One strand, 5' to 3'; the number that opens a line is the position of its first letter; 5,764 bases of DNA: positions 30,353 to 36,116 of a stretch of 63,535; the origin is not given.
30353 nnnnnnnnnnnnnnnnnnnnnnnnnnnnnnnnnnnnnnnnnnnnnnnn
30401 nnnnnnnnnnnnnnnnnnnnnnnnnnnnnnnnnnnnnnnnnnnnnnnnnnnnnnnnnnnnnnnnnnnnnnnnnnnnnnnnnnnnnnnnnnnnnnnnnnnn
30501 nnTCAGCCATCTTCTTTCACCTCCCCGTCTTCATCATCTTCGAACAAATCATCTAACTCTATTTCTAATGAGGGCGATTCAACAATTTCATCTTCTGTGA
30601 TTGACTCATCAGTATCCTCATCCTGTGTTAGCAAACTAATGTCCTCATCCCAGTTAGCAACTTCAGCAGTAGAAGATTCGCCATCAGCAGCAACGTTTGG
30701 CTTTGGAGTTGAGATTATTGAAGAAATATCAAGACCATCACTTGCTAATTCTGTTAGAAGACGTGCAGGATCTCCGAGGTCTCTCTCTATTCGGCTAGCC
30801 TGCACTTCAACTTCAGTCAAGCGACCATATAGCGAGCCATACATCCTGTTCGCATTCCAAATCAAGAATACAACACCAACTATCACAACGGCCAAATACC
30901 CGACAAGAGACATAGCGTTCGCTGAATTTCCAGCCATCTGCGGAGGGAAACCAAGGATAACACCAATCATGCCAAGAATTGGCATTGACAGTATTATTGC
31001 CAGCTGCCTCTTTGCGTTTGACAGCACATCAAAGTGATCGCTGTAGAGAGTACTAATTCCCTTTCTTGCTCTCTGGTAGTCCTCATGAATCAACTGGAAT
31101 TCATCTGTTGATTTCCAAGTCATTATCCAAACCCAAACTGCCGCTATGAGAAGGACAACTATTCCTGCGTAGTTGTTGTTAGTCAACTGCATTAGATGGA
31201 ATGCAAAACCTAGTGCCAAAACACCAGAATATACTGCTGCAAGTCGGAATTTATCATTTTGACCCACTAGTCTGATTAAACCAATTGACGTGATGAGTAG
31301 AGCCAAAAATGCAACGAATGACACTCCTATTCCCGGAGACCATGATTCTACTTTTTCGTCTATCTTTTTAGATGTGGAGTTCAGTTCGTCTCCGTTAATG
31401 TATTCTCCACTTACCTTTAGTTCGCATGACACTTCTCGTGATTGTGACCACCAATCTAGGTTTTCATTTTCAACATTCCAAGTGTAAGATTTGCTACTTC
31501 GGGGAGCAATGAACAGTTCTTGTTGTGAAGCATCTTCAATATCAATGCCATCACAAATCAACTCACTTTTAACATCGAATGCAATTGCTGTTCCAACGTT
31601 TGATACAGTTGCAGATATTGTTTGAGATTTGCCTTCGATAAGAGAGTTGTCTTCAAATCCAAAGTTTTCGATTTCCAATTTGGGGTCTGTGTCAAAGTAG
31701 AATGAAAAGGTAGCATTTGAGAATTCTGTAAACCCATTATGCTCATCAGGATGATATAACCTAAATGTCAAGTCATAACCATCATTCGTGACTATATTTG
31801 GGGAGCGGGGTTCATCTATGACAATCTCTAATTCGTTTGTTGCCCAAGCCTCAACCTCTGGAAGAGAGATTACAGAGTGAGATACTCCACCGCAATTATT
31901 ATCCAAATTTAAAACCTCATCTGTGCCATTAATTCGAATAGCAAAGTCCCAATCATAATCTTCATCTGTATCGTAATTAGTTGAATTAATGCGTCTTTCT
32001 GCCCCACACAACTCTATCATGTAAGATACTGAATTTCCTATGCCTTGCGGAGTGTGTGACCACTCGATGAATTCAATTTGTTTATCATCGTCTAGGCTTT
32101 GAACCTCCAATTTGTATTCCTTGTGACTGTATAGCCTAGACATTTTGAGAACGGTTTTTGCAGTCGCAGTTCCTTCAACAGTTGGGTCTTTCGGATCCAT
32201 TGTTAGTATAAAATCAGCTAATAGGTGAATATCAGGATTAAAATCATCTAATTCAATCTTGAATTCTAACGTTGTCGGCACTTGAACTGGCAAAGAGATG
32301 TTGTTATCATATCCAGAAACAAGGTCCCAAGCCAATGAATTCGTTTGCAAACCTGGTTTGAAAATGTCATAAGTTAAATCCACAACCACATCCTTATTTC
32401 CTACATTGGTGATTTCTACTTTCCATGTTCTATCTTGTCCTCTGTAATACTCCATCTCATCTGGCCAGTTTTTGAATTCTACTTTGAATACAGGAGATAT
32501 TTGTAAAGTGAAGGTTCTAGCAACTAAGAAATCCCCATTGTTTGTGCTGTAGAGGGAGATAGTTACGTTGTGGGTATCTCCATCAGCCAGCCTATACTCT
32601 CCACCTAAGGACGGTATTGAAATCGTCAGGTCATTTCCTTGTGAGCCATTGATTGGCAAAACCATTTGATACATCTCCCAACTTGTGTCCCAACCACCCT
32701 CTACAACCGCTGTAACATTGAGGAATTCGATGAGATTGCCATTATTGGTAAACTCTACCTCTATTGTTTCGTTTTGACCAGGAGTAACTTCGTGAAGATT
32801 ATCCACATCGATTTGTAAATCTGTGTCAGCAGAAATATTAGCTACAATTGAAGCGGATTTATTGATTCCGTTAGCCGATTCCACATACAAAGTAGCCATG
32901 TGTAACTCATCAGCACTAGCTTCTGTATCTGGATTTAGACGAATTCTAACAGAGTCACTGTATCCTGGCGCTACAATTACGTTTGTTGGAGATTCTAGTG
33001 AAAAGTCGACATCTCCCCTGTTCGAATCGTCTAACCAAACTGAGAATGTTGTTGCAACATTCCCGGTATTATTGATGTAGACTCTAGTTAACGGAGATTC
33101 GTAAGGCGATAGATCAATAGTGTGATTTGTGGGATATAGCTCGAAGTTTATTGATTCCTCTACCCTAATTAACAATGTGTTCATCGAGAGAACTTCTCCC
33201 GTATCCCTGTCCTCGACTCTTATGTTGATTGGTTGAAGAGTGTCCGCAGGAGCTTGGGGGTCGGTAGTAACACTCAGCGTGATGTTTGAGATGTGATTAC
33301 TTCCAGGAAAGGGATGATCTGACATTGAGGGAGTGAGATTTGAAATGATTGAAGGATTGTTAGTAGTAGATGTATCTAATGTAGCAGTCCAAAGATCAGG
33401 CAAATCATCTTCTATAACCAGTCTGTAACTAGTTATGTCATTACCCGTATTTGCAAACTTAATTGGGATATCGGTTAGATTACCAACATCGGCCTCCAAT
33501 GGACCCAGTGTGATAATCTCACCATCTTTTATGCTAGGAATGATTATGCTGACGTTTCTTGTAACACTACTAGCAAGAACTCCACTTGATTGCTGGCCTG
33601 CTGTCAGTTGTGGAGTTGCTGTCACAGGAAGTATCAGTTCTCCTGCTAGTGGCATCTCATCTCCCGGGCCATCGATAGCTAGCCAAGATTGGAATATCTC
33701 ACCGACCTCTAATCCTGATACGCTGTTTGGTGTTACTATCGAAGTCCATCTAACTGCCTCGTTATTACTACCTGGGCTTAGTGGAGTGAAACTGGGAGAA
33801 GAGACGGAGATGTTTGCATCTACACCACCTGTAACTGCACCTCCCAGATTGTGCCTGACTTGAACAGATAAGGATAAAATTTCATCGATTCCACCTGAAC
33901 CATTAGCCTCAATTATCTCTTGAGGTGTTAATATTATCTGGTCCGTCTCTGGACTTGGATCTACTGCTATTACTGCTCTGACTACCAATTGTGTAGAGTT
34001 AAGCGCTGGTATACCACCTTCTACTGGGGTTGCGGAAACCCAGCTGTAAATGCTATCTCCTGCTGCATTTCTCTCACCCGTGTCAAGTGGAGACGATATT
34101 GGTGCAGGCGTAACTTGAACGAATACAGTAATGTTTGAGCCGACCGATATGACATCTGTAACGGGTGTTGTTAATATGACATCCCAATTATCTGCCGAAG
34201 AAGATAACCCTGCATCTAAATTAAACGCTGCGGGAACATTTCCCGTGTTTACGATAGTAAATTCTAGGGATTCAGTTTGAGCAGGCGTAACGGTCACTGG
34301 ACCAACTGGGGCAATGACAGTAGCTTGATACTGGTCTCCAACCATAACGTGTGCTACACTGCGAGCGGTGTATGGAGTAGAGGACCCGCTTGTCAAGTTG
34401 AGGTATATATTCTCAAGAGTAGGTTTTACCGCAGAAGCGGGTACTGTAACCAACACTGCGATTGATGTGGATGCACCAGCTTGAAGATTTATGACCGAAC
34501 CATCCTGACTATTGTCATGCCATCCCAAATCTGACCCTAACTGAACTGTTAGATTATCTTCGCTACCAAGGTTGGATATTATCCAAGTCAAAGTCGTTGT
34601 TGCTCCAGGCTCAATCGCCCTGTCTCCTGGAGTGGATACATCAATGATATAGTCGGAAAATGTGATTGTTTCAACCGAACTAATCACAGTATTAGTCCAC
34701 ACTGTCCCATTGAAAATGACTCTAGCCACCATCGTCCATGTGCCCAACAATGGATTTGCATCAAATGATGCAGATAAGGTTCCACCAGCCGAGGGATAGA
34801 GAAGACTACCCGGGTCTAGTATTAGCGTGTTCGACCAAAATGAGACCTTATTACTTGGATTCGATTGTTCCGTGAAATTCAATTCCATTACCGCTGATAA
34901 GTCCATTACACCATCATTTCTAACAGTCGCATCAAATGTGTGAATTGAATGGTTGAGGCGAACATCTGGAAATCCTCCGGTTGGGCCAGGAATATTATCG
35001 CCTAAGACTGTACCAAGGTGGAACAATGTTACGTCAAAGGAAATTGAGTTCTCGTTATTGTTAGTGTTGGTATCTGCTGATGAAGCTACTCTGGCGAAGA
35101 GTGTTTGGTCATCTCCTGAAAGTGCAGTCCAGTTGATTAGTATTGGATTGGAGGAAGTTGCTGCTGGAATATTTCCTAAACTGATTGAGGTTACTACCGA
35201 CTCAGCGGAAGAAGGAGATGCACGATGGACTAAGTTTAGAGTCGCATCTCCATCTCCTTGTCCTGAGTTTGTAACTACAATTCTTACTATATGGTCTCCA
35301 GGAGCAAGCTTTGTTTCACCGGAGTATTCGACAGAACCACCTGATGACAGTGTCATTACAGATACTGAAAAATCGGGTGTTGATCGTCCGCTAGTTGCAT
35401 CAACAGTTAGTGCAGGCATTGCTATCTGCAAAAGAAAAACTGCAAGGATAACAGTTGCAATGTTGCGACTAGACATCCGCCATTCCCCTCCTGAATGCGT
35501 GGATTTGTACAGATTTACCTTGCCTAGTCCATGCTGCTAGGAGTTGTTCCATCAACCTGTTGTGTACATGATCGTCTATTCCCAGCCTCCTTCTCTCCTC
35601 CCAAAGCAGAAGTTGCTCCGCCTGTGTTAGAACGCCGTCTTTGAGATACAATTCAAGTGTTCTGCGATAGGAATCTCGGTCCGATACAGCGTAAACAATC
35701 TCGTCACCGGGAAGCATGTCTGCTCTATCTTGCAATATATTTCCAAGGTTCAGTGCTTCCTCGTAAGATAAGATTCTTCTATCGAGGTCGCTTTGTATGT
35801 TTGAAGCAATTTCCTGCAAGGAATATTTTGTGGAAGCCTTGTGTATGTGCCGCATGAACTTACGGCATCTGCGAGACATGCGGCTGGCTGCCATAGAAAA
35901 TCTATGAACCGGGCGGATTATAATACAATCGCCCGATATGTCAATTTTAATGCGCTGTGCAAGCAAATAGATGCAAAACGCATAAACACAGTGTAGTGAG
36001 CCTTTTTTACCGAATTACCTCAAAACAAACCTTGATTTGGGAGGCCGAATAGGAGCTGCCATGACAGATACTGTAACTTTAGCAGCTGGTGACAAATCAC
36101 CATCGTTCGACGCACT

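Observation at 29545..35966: Three translationally coupled genes joined to the upstream end of the archaellum operon: possible new archaellum-associated envelope module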

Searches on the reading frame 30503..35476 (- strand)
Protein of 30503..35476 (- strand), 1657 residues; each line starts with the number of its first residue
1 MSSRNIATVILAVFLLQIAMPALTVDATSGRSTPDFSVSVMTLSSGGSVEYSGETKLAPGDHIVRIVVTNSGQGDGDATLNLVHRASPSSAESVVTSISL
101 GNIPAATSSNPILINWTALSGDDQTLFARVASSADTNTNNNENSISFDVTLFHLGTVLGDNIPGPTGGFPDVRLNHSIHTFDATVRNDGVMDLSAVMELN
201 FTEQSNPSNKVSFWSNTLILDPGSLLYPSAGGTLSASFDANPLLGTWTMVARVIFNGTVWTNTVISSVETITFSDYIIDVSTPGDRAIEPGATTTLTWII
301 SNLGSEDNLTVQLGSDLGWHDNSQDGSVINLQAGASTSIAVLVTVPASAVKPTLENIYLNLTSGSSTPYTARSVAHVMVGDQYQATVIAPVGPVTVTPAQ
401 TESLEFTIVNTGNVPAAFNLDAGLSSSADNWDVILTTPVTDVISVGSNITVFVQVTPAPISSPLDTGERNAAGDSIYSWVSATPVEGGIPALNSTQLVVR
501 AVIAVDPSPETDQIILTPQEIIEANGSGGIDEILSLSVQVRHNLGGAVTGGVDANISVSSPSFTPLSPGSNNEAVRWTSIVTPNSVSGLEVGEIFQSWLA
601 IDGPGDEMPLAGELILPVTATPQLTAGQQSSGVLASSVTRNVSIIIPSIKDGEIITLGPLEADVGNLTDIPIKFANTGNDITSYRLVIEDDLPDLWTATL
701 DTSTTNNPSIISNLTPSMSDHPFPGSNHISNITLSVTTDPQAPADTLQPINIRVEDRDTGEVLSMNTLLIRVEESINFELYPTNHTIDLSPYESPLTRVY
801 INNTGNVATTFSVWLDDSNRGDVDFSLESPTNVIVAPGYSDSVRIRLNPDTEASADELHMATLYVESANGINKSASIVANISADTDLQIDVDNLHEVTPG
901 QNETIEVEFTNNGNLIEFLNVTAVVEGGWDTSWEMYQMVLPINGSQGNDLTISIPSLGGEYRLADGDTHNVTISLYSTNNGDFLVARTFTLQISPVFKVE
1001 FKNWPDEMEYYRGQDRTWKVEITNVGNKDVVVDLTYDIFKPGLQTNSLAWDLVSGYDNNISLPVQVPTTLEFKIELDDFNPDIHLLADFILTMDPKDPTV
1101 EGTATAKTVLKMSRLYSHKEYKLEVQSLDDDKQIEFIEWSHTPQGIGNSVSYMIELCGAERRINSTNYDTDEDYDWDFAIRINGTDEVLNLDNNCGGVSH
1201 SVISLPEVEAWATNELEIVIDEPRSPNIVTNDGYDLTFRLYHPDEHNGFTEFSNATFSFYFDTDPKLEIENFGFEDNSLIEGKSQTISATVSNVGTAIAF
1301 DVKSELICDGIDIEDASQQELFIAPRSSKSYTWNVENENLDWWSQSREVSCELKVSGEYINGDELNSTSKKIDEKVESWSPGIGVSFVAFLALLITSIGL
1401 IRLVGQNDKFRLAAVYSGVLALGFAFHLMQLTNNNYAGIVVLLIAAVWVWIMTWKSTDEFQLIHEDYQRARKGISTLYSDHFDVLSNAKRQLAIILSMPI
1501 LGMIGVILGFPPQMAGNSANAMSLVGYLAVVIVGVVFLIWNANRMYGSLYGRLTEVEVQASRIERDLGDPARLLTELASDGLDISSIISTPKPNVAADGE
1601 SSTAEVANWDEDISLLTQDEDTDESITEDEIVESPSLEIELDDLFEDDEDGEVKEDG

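Call 5: search_protein_families(library=pfam, proteins=[window:30503-35476:-], max_evalue=0.1)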
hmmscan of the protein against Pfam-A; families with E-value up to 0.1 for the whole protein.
window:30503-35476:- (1657 aa): 9 families
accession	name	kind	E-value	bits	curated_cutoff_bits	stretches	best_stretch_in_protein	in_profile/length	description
PF23619.1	Ig_VWA7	-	5.9e-06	26.9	27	1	285-351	9-74/104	VWA7 Ig-like domain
PF22544.2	HYDIN_VesB_CFA65-like_Ig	-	6.3e-06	26.8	25.5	0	798-851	24-74/100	HYDIN/CFA65/VesB-like, Ig-like domain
PF10633.15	NPCBM_assoc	-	1.6e-05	25.5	24.4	1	288-350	1-65/78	NPCBM-associated, NEW3 domain of alpha-galactosidase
PF11614.14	FixG_C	-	9.3e-05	23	25.6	0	323-364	63-103/119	IG-like fold at C-terminal of FixG, putative oxidoreductase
PF07705.17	CARDB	-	0.0017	18.9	22.7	1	1265-1336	2-72/101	CARDB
PF24507.1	Ig_CFAP65_4th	-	0.0018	19.1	27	0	799-853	2-52/76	CFAP65, fourth Ig-like domain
PF21310.3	OCRL-like_ASH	-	0.015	15.8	27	0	399-456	14-71/109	Inositol polyphosphate 5-phosphatase OCRL-like, ASH domain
PF15780.11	ASH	-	0.047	14.3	27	0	862-912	26-77/98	Abnormal spindle-like microcephaly-assoc'd, ASPM-SPD-2-Hydin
PF10856.13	DUF2678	-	0.06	13.8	27.8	0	323-361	24-62/118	Protein of unknown function (DUF2678)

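Call 6: search_protein_families(library=ncbifam, proteins=[window:30503-35476:-], max_evalue=0.1)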
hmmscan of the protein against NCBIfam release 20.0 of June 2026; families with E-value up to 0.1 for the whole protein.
window:30503-35476:- (1657 aa): 1 family
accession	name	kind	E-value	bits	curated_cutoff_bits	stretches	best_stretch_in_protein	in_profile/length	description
NF041740.1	choice_anch_T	equivalog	6.3e-07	28.8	70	1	287-456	40-218/259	choice-of-anchor T family protein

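Call 58: search_solved_structures(query=window:30503-35476:-, max_evalue=1)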
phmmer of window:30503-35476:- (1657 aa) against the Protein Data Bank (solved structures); distinct sequences matched with E-value up to 1: 2.
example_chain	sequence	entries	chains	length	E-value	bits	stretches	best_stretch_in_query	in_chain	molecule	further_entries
6cj7_A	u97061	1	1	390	0.22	11.9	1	726-830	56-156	Serpin-12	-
9ya0_KA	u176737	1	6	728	0.57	10.6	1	240-340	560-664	PCR14, TGME49_311880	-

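Call 101: search_protein_families(library=pfam, alignment_id=A9, max_evalue=0.01)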
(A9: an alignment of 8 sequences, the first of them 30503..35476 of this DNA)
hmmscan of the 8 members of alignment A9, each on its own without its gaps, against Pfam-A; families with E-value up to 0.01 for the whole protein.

A. member 1, window:30503-35476:- (1657 aa): 6 families
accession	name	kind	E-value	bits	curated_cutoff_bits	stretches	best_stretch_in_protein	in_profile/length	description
PF23619.1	Ig_VWA7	-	5.9e-06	26.9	27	1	285-351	9-74/104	VWA7 Ig-like domain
PF22544.2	HYDIN_VesB_CFA65-like_Ig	-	6.3e-06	26.8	25.5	0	798-851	24-74/100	HYDIN/CFA65/VesB-like, Ig-like domain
PF10633.15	NPCBM_assoc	-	1.6e-05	25.5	24.4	1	288-350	1-65/78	NPCBM-associated, NEW3 domain of alpha-galactosidase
PF11614.14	FixG_C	-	9.3e-05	23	25.6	0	323-364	63-103/119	IG-like fold at C-terminal of FixG, putative oxidoreductase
PF07705.17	CARDB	-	0.0017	18.9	22.7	1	1265-1336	2-72/101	CARDB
PF24507.1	Ig_CFAP65_4th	-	0.0018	19.1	27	0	799-853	2-52/76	CFAP65, fourth Ig-like domain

B. families by the number of members that match (of 8 scanned): 12 families
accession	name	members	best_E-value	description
PF11614.14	FixG_C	6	1.9e-09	IG-like fold at C-terminal of FixG, putative oxidoreductase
PF10633.15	NPCBM_assoc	6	8.1e-06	NPCBM-associated, NEW3 domain of alpha-galactosidase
PF07705.17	CARDB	5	1.9e-05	CARDB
PF23619.1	Ig_VWA7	4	1.4e-07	VWA7 Ig-like domain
PF22544.2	HYDIN_VesB_CFA65-like_Ig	4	6.3e-06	HYDIN/CFA65/VesB-like, Ig-like domain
PF06280.18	fn3_5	1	0.00068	Fn3-like domain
PF05753.20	TRAP_beta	1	0.00082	Translocon-associated protein beta (TRAPB)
PF24507.1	Ig_CFAP65_4th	1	0.0018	CFAP65, fourth Ig-like domain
PF05506.17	PLipase_C_C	1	0.0054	Bacterial phospholipase C, C-terminal domain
PF01757.29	Acyl_transf_3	1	0.0063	Acyltransferase domain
PF22067.2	Cep192_D3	1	0.0092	Cep192 domain 3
PF01040.23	UbiA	1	0.0096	UbiA prenyltransferase family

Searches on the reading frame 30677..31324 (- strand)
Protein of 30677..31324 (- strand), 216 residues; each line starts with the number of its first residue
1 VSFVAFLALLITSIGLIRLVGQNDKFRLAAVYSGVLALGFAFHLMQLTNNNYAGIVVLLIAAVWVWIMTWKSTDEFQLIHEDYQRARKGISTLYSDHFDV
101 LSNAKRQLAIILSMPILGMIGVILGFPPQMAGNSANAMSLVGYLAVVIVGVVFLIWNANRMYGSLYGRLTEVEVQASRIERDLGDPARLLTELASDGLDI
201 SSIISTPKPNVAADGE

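Call 66: find_homologous_proteins(query=window:30677-31324:-)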
Query window:30677-31324:- (216 aa): 129 proteins with E <= 0.001 among 1433 candidates; the best 120 are listed.
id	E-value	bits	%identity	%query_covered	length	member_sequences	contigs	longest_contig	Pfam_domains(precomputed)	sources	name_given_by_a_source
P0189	3.5e-109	381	81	100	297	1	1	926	-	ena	-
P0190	8.6e-109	380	79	100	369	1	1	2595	-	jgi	jgi:hypothetical protein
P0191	2.8e-108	378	82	96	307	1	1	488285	-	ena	-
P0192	1.5e-104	366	81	99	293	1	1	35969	-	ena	-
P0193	4.5e-104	365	80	99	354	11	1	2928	-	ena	-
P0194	3.3e-103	362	78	98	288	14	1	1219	-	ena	-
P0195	9.5e-102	357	79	98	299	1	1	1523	-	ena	-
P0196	6.7e-101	354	75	100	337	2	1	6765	-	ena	-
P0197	9.3e-98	344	83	89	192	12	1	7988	-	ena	-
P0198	3.0e-96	339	81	91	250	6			-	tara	tara:strand:- start:880 stop:1632 length:753 start_codon:yes stop_codon:yes gene_type:complete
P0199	1.6e-95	337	77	99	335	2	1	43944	-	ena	-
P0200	8.9e-92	324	74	93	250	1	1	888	-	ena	-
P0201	1.1e-90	321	84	81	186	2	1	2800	-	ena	-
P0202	2.8e-88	313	71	99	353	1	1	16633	-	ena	-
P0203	2.3e-85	304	82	80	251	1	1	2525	-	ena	-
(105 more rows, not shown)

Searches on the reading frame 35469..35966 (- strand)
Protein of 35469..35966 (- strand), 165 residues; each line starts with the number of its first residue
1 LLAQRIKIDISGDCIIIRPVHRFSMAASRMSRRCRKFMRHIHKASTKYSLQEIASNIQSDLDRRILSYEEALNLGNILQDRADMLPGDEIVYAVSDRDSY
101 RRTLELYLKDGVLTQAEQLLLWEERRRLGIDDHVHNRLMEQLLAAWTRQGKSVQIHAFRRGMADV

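Call 5: search_protein_families(library=pfam, proteins=[window:35469-35966:-], max_evalue=0.1)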
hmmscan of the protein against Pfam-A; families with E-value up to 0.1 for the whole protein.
window:35469-35966:- (165 aa): 0 families

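Call 6: search_protein_families(library=ncbifam, proteins=[window:35469-35966:-], max_evalue=0.1)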
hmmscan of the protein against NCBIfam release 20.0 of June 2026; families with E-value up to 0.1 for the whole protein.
window:35469-35966:- (165 aa): 1 family
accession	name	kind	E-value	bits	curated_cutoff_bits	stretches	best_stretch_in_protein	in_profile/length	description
NF008670.0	PRK11671.1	equivalog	0.098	11.8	375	1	22-82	177-241/359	membrane-bound lytic murein transglycosylase MltC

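Call 52: search_protein_families(library=pfam, alignment_id=A6, max_evalue=10)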
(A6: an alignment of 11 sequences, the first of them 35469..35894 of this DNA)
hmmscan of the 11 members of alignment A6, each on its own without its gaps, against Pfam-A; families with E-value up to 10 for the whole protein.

A. member 1, window:35469-35894:- (141 aa): 0 families

B. families by the number of members that match (of 11 scanned): 12 families
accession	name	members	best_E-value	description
PF16940.10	Tic110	2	0.028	Chloroplast envelope transporter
PF08518.16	GIT_SHD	1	0.027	Spa2 homology domain (SHD) of GIT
PF05135.19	Phage_connect_1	1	0.044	Phage gp6-like head-tail connector protein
PF09012.17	FeoC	1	0.053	FeoC like transcriptional regulator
PF17603.7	DUF5499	1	0.065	Family of unknown function (DUF5499)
PF21095.3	CarD_C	1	0.15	CarD, C-terminal domain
PF04447.17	dATP-dGTP_PPHyd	1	0.15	dATP/dGTP pyrophosphohydrolase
PF17211.8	VHL_C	1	0.16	VHL box domain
PF03447.22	NAD_binding_3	1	0.17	Homoserine dehydrogenase, NAD binding domain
PF09435.16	DUF2015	1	0.17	Fungal protein of unknown function (DUF2015)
PF24211.1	DUF7432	1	0.22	Family of unknown function (DUF7432)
PF16751.10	RsdA_SigD_bd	1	0.28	Anti-sigma-D factor RsdA to sigma factor binding region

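Call 53: search_solved_structures(query=A6, max_evalue=10)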
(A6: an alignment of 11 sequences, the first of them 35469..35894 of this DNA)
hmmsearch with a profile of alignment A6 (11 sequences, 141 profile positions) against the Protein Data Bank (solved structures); distinct sequences matched with E-value up to 10: 9.
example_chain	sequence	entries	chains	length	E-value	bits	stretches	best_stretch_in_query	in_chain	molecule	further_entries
1xs8_A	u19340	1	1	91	0.091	15.9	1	92-134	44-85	UPF0269 protein yggX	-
8gxf_B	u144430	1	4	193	0.17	15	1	57-84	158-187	GCN5 family acetyltransferase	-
1yhd_A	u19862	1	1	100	0.18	14.9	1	93-134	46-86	UPF0269 protein yggX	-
9vi7_A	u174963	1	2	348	0.31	14.2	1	4-58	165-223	lytic transglycosylase c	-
7y0i_A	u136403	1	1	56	0.53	13.4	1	73-117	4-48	Histone-lysine N-methyltransferase ASH1L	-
4bm5_A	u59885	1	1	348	0.57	13.3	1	75-117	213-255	SIMILAR TO CHLOROPLAST INNER MEMBRANE PROTEIN TIC110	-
1t94_A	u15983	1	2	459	0.96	12.6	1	4-43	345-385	polymerase (DNA directed) kappa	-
4cfo_A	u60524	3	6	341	1.4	12.1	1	1-58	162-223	MLTC | MEMBRANE-BOUND LYTIC MUREIN TRANSGLYCOSYLASE C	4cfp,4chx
4c5f_A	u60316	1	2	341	3.7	10.7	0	1-58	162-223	MEMBRANE-BOUND LYTIC MUREIN TRANSGLYCOSYLASE C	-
